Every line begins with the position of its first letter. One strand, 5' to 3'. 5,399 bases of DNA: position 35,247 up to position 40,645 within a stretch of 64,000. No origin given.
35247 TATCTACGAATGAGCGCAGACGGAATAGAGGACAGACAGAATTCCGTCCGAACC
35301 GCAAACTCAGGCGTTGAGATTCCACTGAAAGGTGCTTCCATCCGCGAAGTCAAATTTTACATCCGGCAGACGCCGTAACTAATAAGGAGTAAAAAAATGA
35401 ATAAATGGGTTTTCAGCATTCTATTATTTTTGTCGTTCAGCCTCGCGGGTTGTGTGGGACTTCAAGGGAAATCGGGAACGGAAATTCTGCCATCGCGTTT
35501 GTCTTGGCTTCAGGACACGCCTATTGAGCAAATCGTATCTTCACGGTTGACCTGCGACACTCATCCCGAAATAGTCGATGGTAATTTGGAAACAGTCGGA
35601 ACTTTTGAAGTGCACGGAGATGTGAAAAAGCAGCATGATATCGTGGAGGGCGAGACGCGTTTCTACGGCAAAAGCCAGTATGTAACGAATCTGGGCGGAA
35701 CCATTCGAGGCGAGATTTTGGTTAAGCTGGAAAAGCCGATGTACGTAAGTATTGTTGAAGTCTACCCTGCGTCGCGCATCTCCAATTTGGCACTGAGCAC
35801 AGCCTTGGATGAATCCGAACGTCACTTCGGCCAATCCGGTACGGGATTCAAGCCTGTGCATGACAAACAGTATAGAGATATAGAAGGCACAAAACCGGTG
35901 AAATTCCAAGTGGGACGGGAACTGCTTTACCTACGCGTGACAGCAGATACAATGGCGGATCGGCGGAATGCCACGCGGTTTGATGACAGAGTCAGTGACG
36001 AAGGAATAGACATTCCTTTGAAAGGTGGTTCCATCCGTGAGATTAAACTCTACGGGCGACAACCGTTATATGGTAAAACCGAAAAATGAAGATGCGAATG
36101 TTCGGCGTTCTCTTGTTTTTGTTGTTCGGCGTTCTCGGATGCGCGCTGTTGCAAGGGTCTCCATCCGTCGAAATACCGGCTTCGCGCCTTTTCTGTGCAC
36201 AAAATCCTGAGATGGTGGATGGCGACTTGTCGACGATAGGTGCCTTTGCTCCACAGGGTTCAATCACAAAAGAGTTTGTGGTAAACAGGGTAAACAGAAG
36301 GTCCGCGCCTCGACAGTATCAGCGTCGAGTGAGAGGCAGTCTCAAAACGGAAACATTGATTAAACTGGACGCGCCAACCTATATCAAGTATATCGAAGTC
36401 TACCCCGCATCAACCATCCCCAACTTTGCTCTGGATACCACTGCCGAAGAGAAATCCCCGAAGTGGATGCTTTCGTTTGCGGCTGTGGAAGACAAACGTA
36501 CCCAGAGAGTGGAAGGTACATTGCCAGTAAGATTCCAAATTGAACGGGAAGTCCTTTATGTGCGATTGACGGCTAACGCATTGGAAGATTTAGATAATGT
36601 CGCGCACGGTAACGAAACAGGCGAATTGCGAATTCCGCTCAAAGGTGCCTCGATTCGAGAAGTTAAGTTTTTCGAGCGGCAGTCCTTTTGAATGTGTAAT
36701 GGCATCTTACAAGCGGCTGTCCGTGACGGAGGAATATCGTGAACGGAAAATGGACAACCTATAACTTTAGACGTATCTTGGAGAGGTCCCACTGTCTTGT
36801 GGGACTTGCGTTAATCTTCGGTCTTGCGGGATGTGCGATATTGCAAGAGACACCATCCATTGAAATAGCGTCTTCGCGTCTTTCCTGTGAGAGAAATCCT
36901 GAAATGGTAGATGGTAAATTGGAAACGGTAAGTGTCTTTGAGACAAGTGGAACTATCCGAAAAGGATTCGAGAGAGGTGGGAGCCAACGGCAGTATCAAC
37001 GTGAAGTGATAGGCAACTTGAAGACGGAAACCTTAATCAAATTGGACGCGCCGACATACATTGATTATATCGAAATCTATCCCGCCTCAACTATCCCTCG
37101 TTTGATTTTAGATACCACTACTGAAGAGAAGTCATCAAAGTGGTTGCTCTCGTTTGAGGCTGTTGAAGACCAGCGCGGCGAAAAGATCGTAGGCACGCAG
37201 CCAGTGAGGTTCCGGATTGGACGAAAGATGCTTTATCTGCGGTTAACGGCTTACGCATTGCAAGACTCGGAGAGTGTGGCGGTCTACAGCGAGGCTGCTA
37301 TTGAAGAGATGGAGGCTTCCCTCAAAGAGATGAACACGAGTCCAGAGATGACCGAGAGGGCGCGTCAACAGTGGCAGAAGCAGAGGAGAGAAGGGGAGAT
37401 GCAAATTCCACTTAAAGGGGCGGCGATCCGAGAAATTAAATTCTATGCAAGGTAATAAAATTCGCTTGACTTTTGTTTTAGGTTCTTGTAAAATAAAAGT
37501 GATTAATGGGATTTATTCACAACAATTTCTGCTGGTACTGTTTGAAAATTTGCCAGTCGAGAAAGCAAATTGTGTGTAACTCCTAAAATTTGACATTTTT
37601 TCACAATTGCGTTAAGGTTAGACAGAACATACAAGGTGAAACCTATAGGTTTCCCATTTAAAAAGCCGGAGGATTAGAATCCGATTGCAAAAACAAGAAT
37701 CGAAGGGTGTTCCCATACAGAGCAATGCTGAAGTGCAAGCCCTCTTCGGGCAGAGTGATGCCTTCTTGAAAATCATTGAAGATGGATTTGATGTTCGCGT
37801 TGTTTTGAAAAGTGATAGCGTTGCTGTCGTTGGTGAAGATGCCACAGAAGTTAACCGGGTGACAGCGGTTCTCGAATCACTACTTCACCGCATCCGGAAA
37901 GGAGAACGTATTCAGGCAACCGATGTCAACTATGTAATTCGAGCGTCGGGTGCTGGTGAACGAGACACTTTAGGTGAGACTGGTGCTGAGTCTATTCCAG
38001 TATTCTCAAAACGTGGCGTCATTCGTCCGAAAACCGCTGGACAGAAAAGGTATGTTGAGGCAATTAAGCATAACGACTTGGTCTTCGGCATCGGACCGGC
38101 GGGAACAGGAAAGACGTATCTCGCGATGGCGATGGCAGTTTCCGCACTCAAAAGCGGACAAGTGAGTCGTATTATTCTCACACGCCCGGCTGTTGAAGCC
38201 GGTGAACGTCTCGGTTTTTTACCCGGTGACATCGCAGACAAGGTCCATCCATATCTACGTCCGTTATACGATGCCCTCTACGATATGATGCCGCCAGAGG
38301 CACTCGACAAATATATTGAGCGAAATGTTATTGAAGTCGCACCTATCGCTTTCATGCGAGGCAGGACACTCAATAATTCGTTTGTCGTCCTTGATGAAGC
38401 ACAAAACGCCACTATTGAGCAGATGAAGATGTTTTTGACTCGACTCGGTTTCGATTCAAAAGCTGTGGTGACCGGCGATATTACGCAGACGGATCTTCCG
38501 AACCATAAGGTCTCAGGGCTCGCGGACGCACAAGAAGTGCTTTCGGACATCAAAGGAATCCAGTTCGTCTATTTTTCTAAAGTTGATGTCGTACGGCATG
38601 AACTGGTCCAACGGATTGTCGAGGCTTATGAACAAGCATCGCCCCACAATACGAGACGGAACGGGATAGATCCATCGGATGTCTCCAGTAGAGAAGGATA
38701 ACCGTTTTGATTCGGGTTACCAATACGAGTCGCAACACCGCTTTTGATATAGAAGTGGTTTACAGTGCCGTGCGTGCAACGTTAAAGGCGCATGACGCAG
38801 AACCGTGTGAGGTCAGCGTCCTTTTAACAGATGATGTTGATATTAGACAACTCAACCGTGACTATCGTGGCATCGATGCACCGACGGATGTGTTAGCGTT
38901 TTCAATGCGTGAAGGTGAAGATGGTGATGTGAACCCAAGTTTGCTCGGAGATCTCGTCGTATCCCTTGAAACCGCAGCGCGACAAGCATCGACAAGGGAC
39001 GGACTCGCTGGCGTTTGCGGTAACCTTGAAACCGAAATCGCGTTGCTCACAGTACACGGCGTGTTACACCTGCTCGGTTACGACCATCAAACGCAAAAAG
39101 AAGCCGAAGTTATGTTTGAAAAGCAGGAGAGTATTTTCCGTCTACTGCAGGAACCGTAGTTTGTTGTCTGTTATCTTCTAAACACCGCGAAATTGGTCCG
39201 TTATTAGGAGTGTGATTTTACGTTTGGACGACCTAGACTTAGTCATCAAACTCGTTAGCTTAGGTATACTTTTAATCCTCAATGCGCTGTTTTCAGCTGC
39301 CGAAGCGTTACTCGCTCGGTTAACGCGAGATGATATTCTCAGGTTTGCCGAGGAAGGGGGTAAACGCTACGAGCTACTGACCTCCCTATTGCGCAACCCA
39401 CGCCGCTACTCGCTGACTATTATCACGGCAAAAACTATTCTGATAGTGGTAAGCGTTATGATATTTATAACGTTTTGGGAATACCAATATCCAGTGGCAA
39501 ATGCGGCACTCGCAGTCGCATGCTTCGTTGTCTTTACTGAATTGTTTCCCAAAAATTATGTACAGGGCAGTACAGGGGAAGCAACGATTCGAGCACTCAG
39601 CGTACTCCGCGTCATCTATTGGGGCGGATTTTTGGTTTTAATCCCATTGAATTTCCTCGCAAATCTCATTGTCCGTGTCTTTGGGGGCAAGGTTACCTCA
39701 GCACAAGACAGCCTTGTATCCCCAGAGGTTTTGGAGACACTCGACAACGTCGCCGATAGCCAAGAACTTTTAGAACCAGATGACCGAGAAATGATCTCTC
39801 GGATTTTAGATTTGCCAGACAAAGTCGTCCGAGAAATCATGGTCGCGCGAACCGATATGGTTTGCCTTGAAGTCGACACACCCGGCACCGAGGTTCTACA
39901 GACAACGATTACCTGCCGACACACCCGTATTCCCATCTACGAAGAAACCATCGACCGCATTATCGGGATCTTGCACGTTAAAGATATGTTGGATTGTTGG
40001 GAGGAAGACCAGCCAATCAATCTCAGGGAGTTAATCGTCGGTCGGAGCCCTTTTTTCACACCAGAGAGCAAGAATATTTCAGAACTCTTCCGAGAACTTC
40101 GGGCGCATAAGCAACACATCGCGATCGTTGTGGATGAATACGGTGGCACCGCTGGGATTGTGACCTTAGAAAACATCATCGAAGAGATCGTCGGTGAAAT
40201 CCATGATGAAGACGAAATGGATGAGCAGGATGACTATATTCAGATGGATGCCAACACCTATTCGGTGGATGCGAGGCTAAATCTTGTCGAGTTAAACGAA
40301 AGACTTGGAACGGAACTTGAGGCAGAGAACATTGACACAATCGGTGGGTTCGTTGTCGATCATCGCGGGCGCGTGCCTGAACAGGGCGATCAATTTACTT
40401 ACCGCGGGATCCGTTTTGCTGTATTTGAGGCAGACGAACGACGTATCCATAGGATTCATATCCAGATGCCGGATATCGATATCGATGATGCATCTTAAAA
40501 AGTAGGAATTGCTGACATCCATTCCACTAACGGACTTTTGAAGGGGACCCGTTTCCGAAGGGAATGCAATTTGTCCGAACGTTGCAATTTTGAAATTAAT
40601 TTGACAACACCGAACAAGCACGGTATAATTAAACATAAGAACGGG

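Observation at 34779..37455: Tandem array of four divergent paralogous lipoproteins, a candidate novel surface-protein family with a discoidin-like motif pattern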

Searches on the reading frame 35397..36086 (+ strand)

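Call 4: search_protein_families(library=pfam, proteins=[window:35397-36086:+], max_evalue=10)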
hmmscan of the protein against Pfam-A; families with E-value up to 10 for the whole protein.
window:35397-36086:+ (230 aa): 1 family
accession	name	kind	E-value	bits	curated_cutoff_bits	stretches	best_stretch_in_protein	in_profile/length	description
PF16518.11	GrlR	-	0.25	12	26.8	1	78-149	23-91/110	T3SS negative regulator,GrlR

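Call 5: search_protein_families(library=ncbifam, proteins=[window:35397-36086:+], max_evalue=10)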
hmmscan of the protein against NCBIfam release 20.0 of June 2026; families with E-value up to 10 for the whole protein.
window:35397-36086:+ (230 aa): 0 families

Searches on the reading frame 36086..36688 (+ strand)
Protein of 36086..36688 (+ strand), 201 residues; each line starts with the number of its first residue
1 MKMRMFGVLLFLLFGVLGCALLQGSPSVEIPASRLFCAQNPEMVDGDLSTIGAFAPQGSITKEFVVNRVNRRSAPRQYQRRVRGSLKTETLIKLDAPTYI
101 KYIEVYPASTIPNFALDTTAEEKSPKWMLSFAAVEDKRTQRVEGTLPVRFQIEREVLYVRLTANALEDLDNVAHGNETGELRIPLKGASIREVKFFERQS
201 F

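Call 4: search_protein_families(library=pfam, proteins=[window:36086-36688:+], max_evalue=10)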
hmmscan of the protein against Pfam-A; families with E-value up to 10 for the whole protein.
window:36086-36688:+ (201 aa): 0 families

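Call 5: search_protein_families(library=ncbifam, proteins=[window:36086-36688:+], max_evalue=10)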
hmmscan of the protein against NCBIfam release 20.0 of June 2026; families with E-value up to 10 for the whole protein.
window:36086-36688:+ (201 aa): 0 families

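Call 34: predict_structure(alignment_id=A3)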
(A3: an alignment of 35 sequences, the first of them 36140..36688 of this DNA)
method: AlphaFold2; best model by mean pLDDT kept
length: 183 residues; sequences in the alignment: 35
mean_pLDDT: 86.6   pTM: 0.79
mean pLDDT of the five models: 86.6, 86.4, 86.0, 85.5, 85.3
residues with pLDDT >= 90: 115; 70-90: 41; 50-70: 21; < 50: 6
segments of 3 or more residues with pLDDT < 50: 1-4
pLDDT, mean of each block of 10 residues (from residue 1): 65 96 96 94 78 63 90 95 96 94 67 83 88 95 95 82 90 96 71
secondary structure, 60 per line:
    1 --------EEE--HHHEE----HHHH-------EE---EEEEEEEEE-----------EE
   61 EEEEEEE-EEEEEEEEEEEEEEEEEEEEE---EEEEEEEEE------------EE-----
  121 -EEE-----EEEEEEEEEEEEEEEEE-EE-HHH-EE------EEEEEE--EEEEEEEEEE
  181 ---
elements in order: E9-11 H23-26 E39-47 E59-67 E69-89 E93-101 E122-124 E130-146 E163-168 E171-180
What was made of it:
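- Fold: the AF2 model of gene 3 has pLDDT 86.6 and pTM 0.79 (call 34).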

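Call 41: search_solved_structures(query=A3, max_evalue=10, show_alignments=3)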
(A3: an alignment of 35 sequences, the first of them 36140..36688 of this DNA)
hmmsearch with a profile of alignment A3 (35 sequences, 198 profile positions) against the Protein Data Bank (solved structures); distinct sequences matched with E-value up to 10: 1.
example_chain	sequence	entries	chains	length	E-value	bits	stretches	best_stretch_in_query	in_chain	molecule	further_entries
7a23_q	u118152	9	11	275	2.1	11.2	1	21-66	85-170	CA1 | Gamma carbonic anhydrase 1, mitochondrial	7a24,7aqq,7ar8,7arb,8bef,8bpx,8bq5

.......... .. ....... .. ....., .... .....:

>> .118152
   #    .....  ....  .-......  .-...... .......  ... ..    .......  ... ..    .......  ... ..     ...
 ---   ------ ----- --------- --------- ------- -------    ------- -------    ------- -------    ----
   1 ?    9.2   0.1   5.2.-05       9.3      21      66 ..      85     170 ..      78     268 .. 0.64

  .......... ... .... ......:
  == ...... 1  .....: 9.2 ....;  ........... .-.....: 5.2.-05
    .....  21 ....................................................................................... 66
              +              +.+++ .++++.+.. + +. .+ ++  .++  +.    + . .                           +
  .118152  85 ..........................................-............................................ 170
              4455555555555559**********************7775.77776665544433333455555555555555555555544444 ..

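Call 43: search_protein_families(library=pfam, alignment_id=A3, max_evalue=10)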
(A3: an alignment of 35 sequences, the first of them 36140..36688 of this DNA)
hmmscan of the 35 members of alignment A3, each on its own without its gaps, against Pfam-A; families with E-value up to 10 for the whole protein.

A. member 1, window:36140-36688:+ (183 aa): 0 families

B. families by the number of members that match (of 35 scanned): 7 families
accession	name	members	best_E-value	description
PF16518.11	GrlR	2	0.21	T3SS negative regulator,GrlR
PF21507.2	V18-19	1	0.0081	Sputnik minor capsid protein V18/19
PF25710.1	CrAss_Ring_3_4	1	0.071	Phage tail ring protein 3/4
PF08862.16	DUF1829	1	0.099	Domain of unknown function DUF1829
PF15634.11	Tox-ART-HYE1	1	0.11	HYE1 signature containing ADP-ribosyltransferase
PF18813.6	PBECR4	1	0.13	phage-Barnase-EndoU-ColicinE5/D-RelE like nuclease4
PF06585.17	JHBP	1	0.27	Haemolymph juvenile hormone binding protein (JHBP)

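Call 67: fold_search(model_id=the predicted structure, library=pdb)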
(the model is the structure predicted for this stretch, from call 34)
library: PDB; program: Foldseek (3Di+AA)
matches with E <= 10: 1227; with E <= 0.001: 69
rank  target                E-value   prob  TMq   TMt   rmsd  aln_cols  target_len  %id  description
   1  2v72                  3.0e-06  1.00  0.50  0.65  10.7       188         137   13  The structure of the family 32 CBM from C. perfringens NanJ in complex with galactose (released 2007-08-21)
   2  4a6o_A                3.0e-06  1.00  0.50  0.62   9.7       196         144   12  CpGH89CBM32-4, produced by Clostridium perfringens, in complex with glcNAc-alpha-1,4-galactose (released 2012-04-04)
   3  4lks_A                5.5e-06  1.00  0.48  0.55   7.5       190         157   18  Structure of CBM32-3 from a family 31 glycoside hydrolase from Clostridium perfringens in complex with galactose (released 2014-12-24)
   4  4lqr                  1.2e-05  1.00  0.46  0.53   7.6       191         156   18  Structure of CBM32-3 from a family 31 glycoside hydrolase from Clostridium perfringens (released 2014-07-23)
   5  4zy9_A                2.6e-05  1.00  0.49  0.66   8.4       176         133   12  X-ray crystal structure of selenomethionine-labelled V110M mutant of chitosan-binding module 1 derived from chitosanas (released 2016-04-13)
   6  8tar_L                2.7e-05  1.00  0.43  0.43  16.2       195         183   10  APC/C-CDH1-UBE2C-Ubiquitin-CyclinB-NTD (released 2023-09-27)
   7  4zxe_C                3.0e-05  1.00  0.48  0.63   8.7       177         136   12  X-ray crystal structure of chitosan-binding module 1 derived from chitosanase/glucanase from Paenibacillus sp. IK-5. (released 2016-04-13)
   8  4a3z                  3.5e-05  1.00  0.48  0.63   9.4       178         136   12  CpGH89CBM32-4 (seleno-methionine labeled) produced by Clostridium perfringens (released 2012-04-04)
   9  5zu6                  4.1e-05  1.00  0.49  0.58   6.8       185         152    9  A CBM32 derived from alginate lyase B (AlyB-OU02) (released 2018-06-20)
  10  4zxe_A                4.6e-05  1.00  0.49  0.66   8.7       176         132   12  X-ray crystal structure of chitosan-binding module 1 derived from chitosanase/glucanase from Paenibacillus sp. IK-5. (released 2016-04-13)
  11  2yc4_A                4.6e-05  1.00  0.44  0.61   9.8       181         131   11  Intraflagellar Transport Complex 25-27 from Chlamydomonas (released 2011-03-23)
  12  1jhj                  4.6e-05  1.00  0.40  0.44  16.0       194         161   12  Crystal structure of the APC10/Doc1 subunit of the human anaphase-promoting complex (released 2001-10-24)
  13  4a44                  5.4e-05  1.00  0.53  0.68   9.2       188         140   12  CpGH89CBM32-5, from Clostridium perfringens, in complex with the Tn Antigen (released 2012-04-04)
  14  3f2z                  5.4e-05  1.00  0.47  0.57  11.2       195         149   13  Crystal structure of the C-terminal domain of a chitobiase (BF3579) from Bacteroides fragilis, Northeast Structural Geno (released 2008-11-18)
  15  3ggl                  6.0e-05  1.00  0.50  0.56   9.0       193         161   16  X-Ray Structure of the C-terminal domain (277-440) of Putative chitobiase from Bacteroides thetaiotaomicron. Northeast S (released 2009-03-31)
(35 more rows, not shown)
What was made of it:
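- On F5/8 type C / discoidin domain (Pfam PF00754) = CAZy CBM32: Foldseek E 3e-6, probability 1.00 (call 67).
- Foldseek puts CBM32s on top at E 3e-6 and probability 1.00 (call 67).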

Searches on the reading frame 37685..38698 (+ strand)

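Call 16: search_protein_families(library=pfam, proteins=[window:37685-38698:+], max_evalue=0.00001)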
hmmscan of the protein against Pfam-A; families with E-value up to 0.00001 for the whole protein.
window:37685-38698:+ (338 aa): 3 families
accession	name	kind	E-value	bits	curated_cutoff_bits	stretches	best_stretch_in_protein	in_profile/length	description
PF02562.22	PhoH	-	3.8e-99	330.7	27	1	113-316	2-205/205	PhoH-like protein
PF13604.12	AAA_30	-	7.2e-09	36.1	27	1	118-269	4-128/191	AAA domain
PF13245.12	AAA_19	-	2.9e-08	34.4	25.1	1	120-269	1-129/134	AAA domain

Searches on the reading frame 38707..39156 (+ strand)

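Call 16: search_protein_families(library=pfam, proteins=[window:38707-39156:+], max_evalue=0.00001)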
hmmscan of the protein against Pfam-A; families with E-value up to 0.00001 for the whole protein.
window:38707-39156:+ (150 aa): 1 family
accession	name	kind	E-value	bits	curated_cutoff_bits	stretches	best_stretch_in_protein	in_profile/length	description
PF02130.23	YbeY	-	1.9e-36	125.2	25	1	20-145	13-127/129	Endoribonuclease YbeY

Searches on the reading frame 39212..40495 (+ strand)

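Call 16: search_protein_families(library=pfam, proteins=[window:39212-40495:+], max_evalue=0.00001)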
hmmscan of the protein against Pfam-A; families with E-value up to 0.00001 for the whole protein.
window:39212-40495:+ (428 aa): 3 families
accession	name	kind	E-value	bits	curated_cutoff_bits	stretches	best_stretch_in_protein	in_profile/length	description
PF03471.22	CorC_HlyC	-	1.5e-22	79.8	27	1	345-419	3-79/81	Transporter associated domain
PF01595.25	CNNM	-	1.6e-19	70.7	28.4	1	19-190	5-180/181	Cyclin M transmembrane N-terminal domain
PF00571.33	CBS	-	1.7e-11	44.7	24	1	278-327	7-56/57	CBS domain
